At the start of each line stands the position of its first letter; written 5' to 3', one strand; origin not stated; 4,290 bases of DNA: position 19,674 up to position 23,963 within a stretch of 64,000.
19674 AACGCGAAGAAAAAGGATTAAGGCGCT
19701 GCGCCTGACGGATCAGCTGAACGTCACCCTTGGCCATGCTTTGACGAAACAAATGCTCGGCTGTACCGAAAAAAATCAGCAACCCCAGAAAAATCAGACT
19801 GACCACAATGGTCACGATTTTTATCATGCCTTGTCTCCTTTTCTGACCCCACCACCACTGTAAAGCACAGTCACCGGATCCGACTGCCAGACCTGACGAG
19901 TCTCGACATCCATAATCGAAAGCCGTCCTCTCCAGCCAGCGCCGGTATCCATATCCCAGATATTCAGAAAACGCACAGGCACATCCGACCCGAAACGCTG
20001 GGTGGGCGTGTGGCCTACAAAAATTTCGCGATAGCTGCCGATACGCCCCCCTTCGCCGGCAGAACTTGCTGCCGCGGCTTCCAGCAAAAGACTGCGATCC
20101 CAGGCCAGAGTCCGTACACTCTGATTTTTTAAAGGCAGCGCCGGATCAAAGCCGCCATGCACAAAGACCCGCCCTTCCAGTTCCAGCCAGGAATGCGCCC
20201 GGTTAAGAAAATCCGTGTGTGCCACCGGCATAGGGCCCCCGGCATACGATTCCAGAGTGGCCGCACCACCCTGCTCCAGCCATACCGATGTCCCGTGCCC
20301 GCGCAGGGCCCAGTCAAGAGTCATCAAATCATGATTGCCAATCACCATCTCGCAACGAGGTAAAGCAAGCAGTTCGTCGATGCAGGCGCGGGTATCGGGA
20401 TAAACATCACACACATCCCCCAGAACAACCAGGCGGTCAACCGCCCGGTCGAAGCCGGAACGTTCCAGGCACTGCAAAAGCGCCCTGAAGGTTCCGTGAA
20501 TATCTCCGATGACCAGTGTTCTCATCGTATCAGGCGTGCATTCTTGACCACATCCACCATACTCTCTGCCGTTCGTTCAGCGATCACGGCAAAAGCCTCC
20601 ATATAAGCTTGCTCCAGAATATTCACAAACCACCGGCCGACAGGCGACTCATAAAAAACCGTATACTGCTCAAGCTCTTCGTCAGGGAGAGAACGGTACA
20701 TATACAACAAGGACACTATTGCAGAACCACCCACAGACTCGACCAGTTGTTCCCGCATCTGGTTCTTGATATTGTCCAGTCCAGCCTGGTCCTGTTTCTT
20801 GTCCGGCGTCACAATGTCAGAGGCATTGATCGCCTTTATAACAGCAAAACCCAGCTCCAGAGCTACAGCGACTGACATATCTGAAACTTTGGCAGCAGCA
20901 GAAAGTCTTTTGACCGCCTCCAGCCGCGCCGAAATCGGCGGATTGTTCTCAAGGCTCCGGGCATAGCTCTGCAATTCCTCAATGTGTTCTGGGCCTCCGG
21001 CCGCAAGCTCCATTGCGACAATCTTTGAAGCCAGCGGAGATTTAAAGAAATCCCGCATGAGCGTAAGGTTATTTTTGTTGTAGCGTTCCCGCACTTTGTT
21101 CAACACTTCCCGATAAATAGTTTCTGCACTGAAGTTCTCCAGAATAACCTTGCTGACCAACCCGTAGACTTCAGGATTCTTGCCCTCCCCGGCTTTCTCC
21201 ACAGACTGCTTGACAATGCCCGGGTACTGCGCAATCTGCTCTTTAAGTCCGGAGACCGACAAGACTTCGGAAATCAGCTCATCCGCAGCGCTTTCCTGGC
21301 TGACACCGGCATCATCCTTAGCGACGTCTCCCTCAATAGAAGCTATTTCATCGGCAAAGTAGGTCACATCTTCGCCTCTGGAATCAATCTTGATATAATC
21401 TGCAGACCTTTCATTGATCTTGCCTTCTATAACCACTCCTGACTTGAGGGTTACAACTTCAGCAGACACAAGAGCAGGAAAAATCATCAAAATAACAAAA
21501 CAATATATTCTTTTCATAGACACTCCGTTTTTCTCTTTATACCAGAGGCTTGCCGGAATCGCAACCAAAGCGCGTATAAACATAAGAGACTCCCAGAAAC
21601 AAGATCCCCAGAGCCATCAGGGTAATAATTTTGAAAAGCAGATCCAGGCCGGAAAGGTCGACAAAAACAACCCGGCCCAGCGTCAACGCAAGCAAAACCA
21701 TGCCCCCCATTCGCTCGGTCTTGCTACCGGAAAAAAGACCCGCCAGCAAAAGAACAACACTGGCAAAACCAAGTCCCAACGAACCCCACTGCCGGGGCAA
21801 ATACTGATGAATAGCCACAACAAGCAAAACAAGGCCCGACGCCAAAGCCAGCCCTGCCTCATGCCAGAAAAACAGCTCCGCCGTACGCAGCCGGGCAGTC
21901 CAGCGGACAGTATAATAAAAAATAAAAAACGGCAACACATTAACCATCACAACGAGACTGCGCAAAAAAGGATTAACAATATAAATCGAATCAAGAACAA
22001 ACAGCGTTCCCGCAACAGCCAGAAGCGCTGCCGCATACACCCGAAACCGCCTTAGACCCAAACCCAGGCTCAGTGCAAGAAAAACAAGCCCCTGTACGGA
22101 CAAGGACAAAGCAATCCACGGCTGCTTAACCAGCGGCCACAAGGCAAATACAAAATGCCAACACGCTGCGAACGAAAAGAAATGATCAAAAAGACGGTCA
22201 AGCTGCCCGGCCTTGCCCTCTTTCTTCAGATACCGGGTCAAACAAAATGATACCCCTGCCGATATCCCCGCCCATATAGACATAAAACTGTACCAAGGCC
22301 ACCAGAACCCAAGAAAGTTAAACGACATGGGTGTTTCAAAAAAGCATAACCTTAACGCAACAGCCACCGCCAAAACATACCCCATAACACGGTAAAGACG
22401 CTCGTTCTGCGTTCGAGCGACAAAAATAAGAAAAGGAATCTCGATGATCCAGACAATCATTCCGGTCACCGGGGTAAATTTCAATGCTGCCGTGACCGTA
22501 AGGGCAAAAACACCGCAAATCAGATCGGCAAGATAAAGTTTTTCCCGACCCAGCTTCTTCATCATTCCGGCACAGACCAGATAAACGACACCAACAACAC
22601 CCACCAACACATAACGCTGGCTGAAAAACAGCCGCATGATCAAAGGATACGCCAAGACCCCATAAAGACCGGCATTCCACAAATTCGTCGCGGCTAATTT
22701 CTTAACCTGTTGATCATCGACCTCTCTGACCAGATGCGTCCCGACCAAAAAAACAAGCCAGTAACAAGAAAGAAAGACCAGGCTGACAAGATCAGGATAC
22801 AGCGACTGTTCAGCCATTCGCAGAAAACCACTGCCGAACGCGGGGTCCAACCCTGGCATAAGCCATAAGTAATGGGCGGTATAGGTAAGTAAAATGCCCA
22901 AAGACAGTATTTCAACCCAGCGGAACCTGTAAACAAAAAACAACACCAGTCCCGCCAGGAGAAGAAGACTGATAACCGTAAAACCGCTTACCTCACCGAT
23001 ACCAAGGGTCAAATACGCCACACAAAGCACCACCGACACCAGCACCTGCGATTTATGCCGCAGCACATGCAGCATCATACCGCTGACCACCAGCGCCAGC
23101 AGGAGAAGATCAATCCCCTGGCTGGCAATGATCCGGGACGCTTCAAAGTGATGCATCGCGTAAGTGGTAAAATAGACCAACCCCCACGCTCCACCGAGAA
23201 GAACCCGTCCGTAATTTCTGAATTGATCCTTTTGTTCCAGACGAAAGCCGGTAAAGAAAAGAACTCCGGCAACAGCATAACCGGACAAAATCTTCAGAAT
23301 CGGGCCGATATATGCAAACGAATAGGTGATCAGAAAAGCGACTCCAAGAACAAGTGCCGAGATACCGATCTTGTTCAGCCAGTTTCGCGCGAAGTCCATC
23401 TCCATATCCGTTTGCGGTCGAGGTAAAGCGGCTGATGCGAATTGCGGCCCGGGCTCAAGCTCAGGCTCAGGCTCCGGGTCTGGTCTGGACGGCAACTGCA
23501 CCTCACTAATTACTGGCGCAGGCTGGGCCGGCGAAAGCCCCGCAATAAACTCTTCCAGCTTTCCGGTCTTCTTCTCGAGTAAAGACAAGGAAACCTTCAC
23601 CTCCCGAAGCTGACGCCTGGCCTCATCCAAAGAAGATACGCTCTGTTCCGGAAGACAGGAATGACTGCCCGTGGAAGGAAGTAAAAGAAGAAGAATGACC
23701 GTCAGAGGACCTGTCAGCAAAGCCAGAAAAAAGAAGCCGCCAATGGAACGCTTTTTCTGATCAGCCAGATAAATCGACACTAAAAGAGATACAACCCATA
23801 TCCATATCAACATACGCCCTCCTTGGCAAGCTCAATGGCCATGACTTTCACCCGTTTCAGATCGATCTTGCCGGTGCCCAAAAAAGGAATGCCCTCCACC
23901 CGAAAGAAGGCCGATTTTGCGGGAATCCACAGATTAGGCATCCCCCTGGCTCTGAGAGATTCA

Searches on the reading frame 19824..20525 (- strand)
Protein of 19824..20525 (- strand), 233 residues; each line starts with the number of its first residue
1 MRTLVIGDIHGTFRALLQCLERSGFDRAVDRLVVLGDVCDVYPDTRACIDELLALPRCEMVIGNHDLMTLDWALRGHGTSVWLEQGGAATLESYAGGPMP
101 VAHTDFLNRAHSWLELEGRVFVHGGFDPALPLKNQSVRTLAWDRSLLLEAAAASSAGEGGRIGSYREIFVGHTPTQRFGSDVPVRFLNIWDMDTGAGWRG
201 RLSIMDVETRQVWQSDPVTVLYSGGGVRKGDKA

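Call 6: search_protein_families(library=pfam, proteins=[window:19824-20525:-], max_evalue=0.01)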
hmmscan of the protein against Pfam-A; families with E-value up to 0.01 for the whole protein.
window:19824-20525:- (233 aa): 3 families
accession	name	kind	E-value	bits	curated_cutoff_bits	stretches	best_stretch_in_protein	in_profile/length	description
PF00149.33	Metallophos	-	1.2e-11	45.9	21.5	1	1-188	1-176/191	Calcineurin-like phosphoesterase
PF12850.12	Metallophos_2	-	1.2e-05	25.9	27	1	1-82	1-60/154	Calcineurin-like phosphoesterase superfamily domain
PF06874.16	FBPase_2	-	0.00022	20.1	27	1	28-70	183-225/639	Firmicute fructose-1,6-bisphosphatase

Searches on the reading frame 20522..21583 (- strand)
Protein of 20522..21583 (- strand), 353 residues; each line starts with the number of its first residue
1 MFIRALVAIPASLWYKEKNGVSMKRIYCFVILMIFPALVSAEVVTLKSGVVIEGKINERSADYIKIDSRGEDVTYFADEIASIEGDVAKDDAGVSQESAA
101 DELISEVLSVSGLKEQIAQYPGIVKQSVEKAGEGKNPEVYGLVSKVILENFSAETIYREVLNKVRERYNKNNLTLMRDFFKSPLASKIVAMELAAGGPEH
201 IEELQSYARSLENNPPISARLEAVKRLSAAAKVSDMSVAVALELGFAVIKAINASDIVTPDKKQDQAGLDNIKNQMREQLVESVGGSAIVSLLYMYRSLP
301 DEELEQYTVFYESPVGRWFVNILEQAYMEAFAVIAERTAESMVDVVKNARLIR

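Call 6: search_protein_families(library=pfam, proteins=[window:20522-21583:-], max_evalue=0.01)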
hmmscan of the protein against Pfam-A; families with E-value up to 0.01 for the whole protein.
window:20522-21583:- (353 aa): 1 family
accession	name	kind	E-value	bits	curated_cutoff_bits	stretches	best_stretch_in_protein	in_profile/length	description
PF09832.14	DUF2059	-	2.8e-08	34.1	23.6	1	299-339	15-55/60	Uncharacterized protein conserved in bacteria (DUF2059)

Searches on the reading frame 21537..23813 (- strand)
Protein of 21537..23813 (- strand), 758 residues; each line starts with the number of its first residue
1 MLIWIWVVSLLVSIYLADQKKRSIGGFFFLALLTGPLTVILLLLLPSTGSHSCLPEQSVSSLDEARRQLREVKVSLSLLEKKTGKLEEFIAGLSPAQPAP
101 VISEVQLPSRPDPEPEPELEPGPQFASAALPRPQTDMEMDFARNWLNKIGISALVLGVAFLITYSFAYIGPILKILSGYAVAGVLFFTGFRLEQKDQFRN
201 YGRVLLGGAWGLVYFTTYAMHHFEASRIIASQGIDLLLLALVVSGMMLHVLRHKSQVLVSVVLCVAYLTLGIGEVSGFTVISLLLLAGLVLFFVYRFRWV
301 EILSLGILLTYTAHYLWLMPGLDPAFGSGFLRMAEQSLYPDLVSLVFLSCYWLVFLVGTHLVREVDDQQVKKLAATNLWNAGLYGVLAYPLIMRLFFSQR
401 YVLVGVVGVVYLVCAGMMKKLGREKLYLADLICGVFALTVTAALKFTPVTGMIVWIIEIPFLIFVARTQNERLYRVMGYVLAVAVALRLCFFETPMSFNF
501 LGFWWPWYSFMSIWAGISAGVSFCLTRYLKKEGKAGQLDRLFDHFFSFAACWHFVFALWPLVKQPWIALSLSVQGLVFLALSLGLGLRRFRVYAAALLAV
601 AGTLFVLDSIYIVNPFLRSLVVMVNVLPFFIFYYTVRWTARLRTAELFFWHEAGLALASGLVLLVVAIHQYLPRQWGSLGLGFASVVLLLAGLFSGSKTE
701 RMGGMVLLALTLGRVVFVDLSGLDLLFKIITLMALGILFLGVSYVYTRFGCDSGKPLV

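Call 6: search_protein_families(library=pfam, proteins=[window:21537-23813:-], max_evalue=0.01)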
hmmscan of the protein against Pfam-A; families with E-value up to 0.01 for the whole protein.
window:21537-23813:- (758 aa): 1 family
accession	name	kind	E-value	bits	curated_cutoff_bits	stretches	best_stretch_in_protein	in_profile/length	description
PF10101.14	DUF2339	-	2.5e-35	122.8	33.6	1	143-749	2-659/659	Predicted membrane protein (DUF2339)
